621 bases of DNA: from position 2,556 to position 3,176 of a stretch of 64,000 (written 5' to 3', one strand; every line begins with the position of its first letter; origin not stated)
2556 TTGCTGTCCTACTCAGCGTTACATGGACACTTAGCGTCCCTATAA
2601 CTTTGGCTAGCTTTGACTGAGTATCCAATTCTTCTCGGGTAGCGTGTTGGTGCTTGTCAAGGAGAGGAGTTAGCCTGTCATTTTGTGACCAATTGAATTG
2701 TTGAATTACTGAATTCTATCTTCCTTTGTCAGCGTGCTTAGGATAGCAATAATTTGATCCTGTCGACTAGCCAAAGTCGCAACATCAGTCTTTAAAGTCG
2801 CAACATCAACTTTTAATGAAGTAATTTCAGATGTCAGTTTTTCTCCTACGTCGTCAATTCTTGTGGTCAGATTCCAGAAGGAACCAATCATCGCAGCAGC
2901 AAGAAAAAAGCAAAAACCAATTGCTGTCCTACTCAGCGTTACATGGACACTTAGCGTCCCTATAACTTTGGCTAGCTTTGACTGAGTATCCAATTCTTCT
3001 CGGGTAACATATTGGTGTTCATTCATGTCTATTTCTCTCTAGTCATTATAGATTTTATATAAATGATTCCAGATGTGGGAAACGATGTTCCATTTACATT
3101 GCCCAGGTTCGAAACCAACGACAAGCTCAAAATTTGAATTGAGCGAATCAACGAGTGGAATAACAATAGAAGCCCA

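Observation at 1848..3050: Tandem triplication of a small membrane-anchored coiled-coil gene with a 2-3-4 heptad ladder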

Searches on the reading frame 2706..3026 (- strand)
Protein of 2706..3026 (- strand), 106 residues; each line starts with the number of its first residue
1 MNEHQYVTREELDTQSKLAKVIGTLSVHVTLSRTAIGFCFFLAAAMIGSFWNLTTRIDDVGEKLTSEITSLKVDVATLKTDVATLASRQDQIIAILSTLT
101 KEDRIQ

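Call 5: search_protein_families(library=pfam, proteins=[window:2706-3026:-], max_evalue=10)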
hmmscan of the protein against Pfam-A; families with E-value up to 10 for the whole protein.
window:2706-3026:- (106 aa): 4 families
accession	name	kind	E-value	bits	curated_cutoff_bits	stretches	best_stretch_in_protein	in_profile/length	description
PF19579.4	FtsL_2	-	0.0027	18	24.6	1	34-87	19-71/100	Bacteriodetes cell division protein (FtsL-like)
PF04513.17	Baculo_PEP_C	-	0.0045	17.5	38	1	48-99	67-118/140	Baculovirus polyhedron envelope protein, PEP, C terminus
PF25617.1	PhiKZ_gp86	-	0.033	13.6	26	1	10-98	177-265/408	Bacteriophage PhiKZ vertex-binding protein gp86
PF16740.10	SKA2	-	0.11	12.7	30.1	1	63-100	42-80/110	Spindle and kinetochore-associated protein 2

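Call 6: find_homologous_proteins(query=window:2706-3026:-, max_evalue=0.01)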
Query window:2706-3026:- (106 aa): 5 proteins with E <= 0.01 among 37 candidates.
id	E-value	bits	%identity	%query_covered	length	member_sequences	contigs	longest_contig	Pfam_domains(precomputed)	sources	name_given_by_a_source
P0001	2.5e-59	215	100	100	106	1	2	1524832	-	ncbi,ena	-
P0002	8.0e-47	175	90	90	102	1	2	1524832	-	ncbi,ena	-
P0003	1.8e-40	155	75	90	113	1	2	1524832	-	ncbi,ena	-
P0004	4.6e-32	128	56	91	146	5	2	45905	-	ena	-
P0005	1.4e-5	43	54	26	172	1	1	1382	PF06810.18,PF24161.2,PF04728.19,PF07798.17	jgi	jgi:hypothetical protein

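Call 7: search_protein_families(library=ncbifam, proteins=[window:2706-3026:-], max_evalue=10)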
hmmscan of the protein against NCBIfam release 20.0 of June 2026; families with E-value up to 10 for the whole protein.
window:2706-3026:- (106 aa): 1 family
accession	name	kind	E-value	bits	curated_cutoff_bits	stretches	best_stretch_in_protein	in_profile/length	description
TIGR02132.1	phaR_Bmeg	equivalog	0.00055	19.9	148.4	1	54-101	96-142/189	polyhydroxyalkanoic acid synthase subunit PhaR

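Call 8: search_protein_families(library=phrogs, proteins=[window:2706-3026:-], max_evalue=10)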
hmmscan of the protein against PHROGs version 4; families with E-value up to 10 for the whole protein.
window:2706-3026:- (106 aa): 5 families
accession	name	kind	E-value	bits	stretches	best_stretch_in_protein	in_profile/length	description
phrog_739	-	lysis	0.0003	22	1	36-96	9-57/122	Rz-like spanin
phrog_2990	-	unknown function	0.0042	18.3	1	1-92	2-59/133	-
phrog_9415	-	unknown function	0.0099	16.8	1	52-95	90-137/168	-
phrog_3335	-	unknown function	0.041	15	1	68-99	10-41/56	-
phrog_37375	-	unknown function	0.27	11.7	1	12-64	137-191/224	-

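Call 10: find_encoding_contigs(protein=P0004, flank=10000, max_places=6)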
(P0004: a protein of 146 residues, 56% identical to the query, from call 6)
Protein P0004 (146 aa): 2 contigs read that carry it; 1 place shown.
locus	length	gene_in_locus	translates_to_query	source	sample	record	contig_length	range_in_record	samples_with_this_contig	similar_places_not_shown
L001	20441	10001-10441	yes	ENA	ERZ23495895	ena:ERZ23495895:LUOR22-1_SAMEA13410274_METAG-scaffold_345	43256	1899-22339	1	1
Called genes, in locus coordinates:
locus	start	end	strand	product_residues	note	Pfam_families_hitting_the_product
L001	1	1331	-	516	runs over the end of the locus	PF06253:MTTB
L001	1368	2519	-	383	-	PF01321:Creatinase_N, PF00557:Peptidase_M24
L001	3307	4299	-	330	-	PF20208:ARPP-1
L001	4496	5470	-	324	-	PF13280:WYL, PF25583:WCX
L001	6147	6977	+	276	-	PF05721:PhyH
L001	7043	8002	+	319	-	PF02423:OCD_Mu_crystall, PF01488:Shikimate_DH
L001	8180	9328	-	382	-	PF03235:GmrSD_N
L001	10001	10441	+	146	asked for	-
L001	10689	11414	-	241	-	PF07505:DUF5131, PF17338:GP88 (weak)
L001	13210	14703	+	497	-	PF02872:5_nucleotid_C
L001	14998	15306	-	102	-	-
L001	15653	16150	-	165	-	PF00300:His_Phos_1 (faint)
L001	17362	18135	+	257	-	-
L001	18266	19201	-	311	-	PF02492:cobW, PF07683:CobW_C (weak)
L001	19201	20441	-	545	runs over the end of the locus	PF07969:Amidohydro_3, PF01979:Amidohydro_1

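Call 11: find_encoding_contigs(protein=P0001, flank=10000, max_places=6)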
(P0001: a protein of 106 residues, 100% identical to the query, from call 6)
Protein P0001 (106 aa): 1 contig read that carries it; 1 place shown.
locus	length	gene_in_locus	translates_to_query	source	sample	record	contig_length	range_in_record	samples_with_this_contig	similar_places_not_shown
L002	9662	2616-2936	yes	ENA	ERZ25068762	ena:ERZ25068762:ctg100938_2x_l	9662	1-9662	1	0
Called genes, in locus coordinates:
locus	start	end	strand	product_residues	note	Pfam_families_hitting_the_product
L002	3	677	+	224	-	?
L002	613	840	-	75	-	PF03840:SecG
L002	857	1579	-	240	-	PF00121:TIM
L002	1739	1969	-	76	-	-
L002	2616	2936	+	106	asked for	-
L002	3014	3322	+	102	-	-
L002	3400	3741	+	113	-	-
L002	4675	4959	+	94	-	PF10115:HlyU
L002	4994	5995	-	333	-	PF03193:RsgA_GTPase (faint), PF03308:MeaB, PF02492:cobW (weak), PF03029:ATP_bind_1 (faint)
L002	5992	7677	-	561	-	PF01642:MM_CoA_mutase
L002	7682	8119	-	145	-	PF02310:B12-binding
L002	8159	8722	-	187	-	PF00578:AhpC-TSA, PF08534:Redoxin, PF00085:Thioredoxin, PF13098:Thioredoxin_2, PF13905:Thioredoxin_8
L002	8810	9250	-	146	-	PF00571:CBS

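Call 15: find_related_loci(query=A2, collection=genome_contigs, flank=10000)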
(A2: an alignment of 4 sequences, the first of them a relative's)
Query A2 (106 aa) in genome_contigs; peptide patterns used: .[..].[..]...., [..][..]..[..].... (x = any residue, [..] = any of these).
54 stretches matched a pattern; 1 encode a relative of the query (tblastn E <= 1e-3); 1 distinct loci.
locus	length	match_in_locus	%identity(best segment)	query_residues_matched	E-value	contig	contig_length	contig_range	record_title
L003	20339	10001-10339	56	1-96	6e-37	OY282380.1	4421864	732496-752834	MAG: Arenicellales bacterium genome assembly, chromosome: 1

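Call 21: list_cluster_members(proteins=[P0001, P0002, P0003, P0004])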
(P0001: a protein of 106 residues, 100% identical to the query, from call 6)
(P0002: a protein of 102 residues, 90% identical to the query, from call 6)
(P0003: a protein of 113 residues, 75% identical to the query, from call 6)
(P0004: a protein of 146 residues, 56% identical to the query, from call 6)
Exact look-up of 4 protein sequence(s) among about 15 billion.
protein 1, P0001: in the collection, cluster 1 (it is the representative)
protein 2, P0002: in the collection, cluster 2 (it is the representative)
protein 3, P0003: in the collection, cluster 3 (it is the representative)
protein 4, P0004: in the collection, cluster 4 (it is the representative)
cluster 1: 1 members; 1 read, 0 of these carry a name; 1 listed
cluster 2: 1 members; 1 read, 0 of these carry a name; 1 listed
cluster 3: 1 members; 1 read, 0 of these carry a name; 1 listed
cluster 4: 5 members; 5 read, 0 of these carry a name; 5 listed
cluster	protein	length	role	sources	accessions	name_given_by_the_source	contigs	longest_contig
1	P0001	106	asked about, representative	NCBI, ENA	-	-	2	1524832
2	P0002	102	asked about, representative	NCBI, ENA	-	-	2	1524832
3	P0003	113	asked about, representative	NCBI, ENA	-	-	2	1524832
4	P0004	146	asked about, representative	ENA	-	-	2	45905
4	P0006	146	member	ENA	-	-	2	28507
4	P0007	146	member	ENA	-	-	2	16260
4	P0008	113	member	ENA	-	-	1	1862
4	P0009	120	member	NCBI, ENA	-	-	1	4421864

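Call 24: search_protein_representatives(alignment_id=A2)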
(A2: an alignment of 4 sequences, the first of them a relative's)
Query: 4 sequences, 123 profile positions. Proteins with E-value up to 0.001 (for the whole library): 690; up to 1e-10: 24; up to 1e-30: 2. The best 150 are listed.
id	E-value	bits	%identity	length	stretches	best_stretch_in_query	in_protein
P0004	7.6e-58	210.2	-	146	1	1-114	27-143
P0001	7.9e-54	197.2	-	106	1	1-123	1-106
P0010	4.7e-17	78.5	-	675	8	43-104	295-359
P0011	2.4e-16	76.2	-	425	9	59-104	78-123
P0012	2.0e-14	70.0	-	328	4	63-115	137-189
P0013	5.2e-14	68.6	-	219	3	63-102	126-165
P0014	1.1e-13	67.6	-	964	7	64-103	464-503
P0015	2.6e-13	66.4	-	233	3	64-110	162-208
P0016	6.1e-13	65.2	-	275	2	50-101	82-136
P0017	2.6e-12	63.1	-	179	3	62-100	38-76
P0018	6.1e-12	62.0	-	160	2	66-111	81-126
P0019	9.3e-12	61.4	-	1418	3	54-102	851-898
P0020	1.1e-11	61.1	-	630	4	64-100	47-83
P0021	1.2e-11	61.0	-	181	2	63-110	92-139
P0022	1.4e-11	60.7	-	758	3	54-102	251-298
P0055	1.2e-09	54.5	-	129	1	1-113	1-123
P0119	1.1e-07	48.2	-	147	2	63-113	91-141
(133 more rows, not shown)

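Call 29: find_related_loci(query=A2, collection=metagenome_contigs, flank=6000)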
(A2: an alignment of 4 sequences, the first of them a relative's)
Query A2 (106 aa) in metagenome_contigs; peptide patterns used: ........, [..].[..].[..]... (x = any residue, [..] = any of these).
233 stretches matched a pattern, but none encodes a relative of the query by tblastn (E <= 1e-3).

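Call 30: find_related_loci(query=A2, collection=viral_contigs, flank=6000)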
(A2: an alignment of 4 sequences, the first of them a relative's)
Query A2 (106 aa) in viral_contigs; peptide patterns used: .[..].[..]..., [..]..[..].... (x = any residue, [..] = any of these).
37 stretches matched a pattern, but none encodes a relative of the query by tblastn (E <= 1e-3).

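Call 32: find_homologous_proteins(query=A5, max_evalue=0.001)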
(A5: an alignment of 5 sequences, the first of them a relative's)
Query A5 (5 sequences) (106 aa, profile of the alignment): 1954 proteins with E <= 0.001 among 8000 candidates; the best 120 are listed.
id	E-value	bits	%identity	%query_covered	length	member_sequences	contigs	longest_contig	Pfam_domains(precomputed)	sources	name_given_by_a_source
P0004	1.0e-46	176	56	91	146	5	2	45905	-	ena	-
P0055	2.2e-44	168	32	82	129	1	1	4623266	-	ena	-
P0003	7.2e-44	166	75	90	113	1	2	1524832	-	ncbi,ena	-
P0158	2.1e-42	162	32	82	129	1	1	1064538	-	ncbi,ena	-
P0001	6.6e-41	157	100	100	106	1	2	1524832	-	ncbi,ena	-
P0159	1.1e-40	156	29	82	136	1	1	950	-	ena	-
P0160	1.3e-39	153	30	91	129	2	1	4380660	-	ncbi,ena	-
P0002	9.2e-38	147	90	90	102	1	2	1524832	-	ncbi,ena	-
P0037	3.7e-30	122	48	31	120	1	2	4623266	PF20808.3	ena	-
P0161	1.1e-28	117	48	31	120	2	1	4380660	PF20808.3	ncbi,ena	-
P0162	9.5e-28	114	48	31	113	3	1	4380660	-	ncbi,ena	-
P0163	5.1e-27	112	64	21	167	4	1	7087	PF25994.1,PF02183.24,PF10805.15,PF23649.2,PF24161.2,PF04728.19,PF04977.21,PF10473.15,PF07888.17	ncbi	-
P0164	6.1e-27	112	45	33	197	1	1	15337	PF25450.2,PF27605.1,PF26666.1,PF26561.1,PF04728.19,PF10473.15,PF00170.27,PF11559.14,PF10805.15,PF06810.18,PF23177.2,PF04977.21,PF26052.1,PF14389.12,PF14662.12,PF25994.1,PF16888.11,PF07798.17,PF06005.19,PF10186.15,PF01166.24,PF02183.24,PF28175.1,PF23649.2,PF24161.2,PF24319.3,PF17098.11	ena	-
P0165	6.8e-27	112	29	80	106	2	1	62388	-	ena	-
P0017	3.7e-26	109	46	33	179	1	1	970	PF06005.19,PF11559.14,PF02183.24,PF24161.2,PF24319.3,PF07798.17,PF17098.11,PF10473.15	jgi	jgi:chromosome segregation ATPase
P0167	1.3e-25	107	28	91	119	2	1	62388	-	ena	-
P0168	3.1e-25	106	48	31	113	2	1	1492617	-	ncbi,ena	-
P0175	9.1e-23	98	30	91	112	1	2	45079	-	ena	-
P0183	3.4e-20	90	58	23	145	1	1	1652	PF24161.2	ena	-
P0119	4.7e-20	89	30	80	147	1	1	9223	-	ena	-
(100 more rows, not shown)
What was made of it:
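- On Unnamed family defined here (P0001-P0004, P0055, P0119, P0158-P0162, P0165, P0167, P0168, P0175): The profile search gives E-values of 1e-9 (call 24) and 2e-44 (call 32) to P0055 over its full length.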

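Call 34: find_encoding_contigs(protein=P0160, flank=8000, max_places=3)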
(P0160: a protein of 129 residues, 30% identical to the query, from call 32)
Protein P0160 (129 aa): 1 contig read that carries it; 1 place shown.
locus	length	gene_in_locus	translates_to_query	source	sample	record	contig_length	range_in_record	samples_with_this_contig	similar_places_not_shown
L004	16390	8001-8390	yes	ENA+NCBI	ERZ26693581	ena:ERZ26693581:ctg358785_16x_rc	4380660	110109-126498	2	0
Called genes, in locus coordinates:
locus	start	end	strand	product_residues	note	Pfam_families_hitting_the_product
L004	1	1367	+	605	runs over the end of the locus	-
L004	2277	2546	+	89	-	-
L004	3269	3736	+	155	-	PF14452:Multi_ubiq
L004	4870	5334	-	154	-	-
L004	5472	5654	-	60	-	-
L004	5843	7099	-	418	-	PF04326:SLFN_AlbA_2, PF13749:HATPase_c_4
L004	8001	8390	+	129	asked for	-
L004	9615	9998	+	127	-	PF23991:DUF7310 (faint)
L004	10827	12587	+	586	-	PF13609:Porin_4, PF00267:Porin_1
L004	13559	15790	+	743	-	PF13328:HD_4, PF04607:RelA_SpoT, PF02824:TGS, PF19296:RelA_AH, PF28438:RelA_RIS, PF13291:ACT_4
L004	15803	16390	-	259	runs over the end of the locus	PF05742:TANGO2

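Call 35: find_encoding_contigs(protein=P0165, flank=8000, max_places=3)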
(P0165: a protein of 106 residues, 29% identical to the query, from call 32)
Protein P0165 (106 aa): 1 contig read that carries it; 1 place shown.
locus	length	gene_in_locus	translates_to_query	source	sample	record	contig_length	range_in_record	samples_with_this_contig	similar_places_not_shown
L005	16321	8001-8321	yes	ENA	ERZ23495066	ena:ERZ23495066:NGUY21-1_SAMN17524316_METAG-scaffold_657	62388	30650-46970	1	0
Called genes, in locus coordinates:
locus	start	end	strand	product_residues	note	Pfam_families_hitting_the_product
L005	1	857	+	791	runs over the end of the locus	PF12156:ATPase-cat_bd, PF00403:HMA, PF00122:E1-E2_ATPase, PF00702:Hydrolase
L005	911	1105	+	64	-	PF03597:FixS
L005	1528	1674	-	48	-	-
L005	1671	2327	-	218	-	PF01555:N6_N4_Mtase, PF02945:Endonuclease_7 (faint), PF01844:HNH, PF14279:HNH_5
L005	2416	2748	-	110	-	-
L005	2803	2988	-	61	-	-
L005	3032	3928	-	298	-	PF12760:Zn_ribbon_IS1595, PF12762:DDE_Tnp_IS1595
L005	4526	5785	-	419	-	PF00176:SNF2-rel_dom, PF04851:ResIII, PF00271:Helicase_C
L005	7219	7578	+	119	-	-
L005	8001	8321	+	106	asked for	-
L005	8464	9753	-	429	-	PF10923:BrxC_BrxD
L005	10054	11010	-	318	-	PF10923:BrxC_BrxD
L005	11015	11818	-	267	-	-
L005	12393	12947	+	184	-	PF02622:DUF179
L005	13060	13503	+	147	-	PF03652:RuvX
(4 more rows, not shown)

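Call 36: find_encoding_contigs(protein=P0161, flank=8000, max_places=3)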
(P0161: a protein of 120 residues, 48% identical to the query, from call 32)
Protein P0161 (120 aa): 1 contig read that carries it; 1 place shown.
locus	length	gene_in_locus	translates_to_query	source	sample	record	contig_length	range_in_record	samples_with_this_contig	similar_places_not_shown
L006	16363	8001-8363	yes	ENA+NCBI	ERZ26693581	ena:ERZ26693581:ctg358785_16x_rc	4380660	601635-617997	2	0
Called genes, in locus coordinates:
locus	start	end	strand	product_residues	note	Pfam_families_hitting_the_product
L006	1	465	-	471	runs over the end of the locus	PF00115:COX1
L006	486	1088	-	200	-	PF04893:Yip1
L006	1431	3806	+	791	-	PF12156:ATPase-cat_bd, PF00403:HMA, PF00122:E1-E2_ATPase, PF00702:Hydrolase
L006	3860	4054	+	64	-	PF03597:FixS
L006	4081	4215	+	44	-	-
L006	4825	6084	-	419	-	PF00176:SNF2-rel_dom, PF04851:ResIII, PF00271:Helicase_C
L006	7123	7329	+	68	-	-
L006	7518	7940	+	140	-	-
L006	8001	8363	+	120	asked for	PF20808:MINT_RAM7 (weak)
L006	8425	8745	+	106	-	-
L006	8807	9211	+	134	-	-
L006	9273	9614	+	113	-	-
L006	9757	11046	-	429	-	PF10923:BrxC_BrxD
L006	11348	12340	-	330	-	PF10923:BrxC_BrxD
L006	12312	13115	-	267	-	-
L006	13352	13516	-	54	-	-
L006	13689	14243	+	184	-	PF02622:DUF179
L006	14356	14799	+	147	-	PF03652:RuvX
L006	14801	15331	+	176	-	PF00156:Pribosyltran, PF14681:UPRTase (weak)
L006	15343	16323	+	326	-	PF02729:OTCace_N, PF00185:OTCace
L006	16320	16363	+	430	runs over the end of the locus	PF01979:Amidohydro_1, PF12890:DHOase, PF07969:Amidohydro_3 (weak)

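Call 37: find_encoding_contigs(protein=P0168, flank=8000, max_places=3)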
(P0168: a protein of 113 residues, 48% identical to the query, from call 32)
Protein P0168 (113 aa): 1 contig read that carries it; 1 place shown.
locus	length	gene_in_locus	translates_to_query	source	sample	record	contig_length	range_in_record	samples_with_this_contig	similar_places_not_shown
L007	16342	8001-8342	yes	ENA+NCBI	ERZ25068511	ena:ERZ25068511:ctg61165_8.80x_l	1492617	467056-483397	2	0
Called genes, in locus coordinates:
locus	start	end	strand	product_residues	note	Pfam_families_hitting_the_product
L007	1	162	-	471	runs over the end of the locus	PF00115:COX1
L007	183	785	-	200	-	PF04893:Yip1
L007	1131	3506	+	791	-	PF12156:ATPase-cat_bd, PF00403:HMA, PF00122:E1-E2_ATPase, PF00702:Hydrolase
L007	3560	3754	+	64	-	PF03597:FixS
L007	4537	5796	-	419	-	PF00176:SNF2-rel_dom, PF04851:ResIII, PF00271:Helicase_C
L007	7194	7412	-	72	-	-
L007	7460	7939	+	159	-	-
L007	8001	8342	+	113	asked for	-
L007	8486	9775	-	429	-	PF10923:BrxC_BrxD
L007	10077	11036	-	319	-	PF10923:BrxC_BrxD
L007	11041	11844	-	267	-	-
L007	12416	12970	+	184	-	PF02622:DUF179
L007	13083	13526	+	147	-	PF03652:RuvX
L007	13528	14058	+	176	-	PF00156:Pribosyltran, PF14681:UPRTase (weak)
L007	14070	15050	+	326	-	PF02729:OTCace_N, PF00185:OTCace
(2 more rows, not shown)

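Call 38: search_protein_families(library=padloc, proteins=[P0001, P0003, P0008, P0055, P0161, P0119], max_evalue=1)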
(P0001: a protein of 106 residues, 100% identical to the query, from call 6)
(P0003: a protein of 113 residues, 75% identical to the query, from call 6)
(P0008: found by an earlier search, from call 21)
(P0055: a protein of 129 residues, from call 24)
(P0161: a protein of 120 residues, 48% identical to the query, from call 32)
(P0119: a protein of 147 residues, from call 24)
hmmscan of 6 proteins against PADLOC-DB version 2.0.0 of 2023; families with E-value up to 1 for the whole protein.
P0001 (106 aa): 0 families

P0003 (113 aa): 1 family
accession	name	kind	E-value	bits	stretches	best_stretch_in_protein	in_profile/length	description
PDLC03826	DitA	-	0.03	11.2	1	33-111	119-194/486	-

P0008 (113 aa): 0 families

P0055 (129 aa): 0 families

P0161 (120 aa): 3 families
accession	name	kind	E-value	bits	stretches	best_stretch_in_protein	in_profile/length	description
PDLC04663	PDC-M46B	-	0.0064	13.5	1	23-109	258-344/483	-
PDLC00514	JetC1|JetC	-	0.0091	11.8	1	31-107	290-366/1117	DUF3584 domain; MukB-like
PDLC00257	LmuB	-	0.026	11.4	1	32-113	179-255/571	AAA ATPase domain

P0119 (147 aa): 7 families
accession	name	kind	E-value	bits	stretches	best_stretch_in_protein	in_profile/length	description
PDLC00025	DruG2|DruG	-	0.0018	14.9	1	49-138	326-417/704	Unknown function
PDLC00514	JetC1|JetC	-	0.003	13.4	1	46-129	299-382/1117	DUF3584 domain; MukB-like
PDLC04311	PDC-M02B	-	0.0038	14.2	1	51-102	71-122/384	-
PDLC02709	PbeC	-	0.005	13.5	1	44-129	386-472/661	PbeC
PDLC00259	LmuB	-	0.015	12.1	1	47-140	193-286/588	AAA ATPase domain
PDLC00262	LmuB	-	0.018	11.8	1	47-140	193-286/588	AAA ATPase domain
PDLC03863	LmuB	-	0.022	11.4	1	70-129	338-397/610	-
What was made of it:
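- No Pfam, NCBIfam, PHROG or PADLOC model reaches its cut-off (calls 5, 7, 8, 38).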
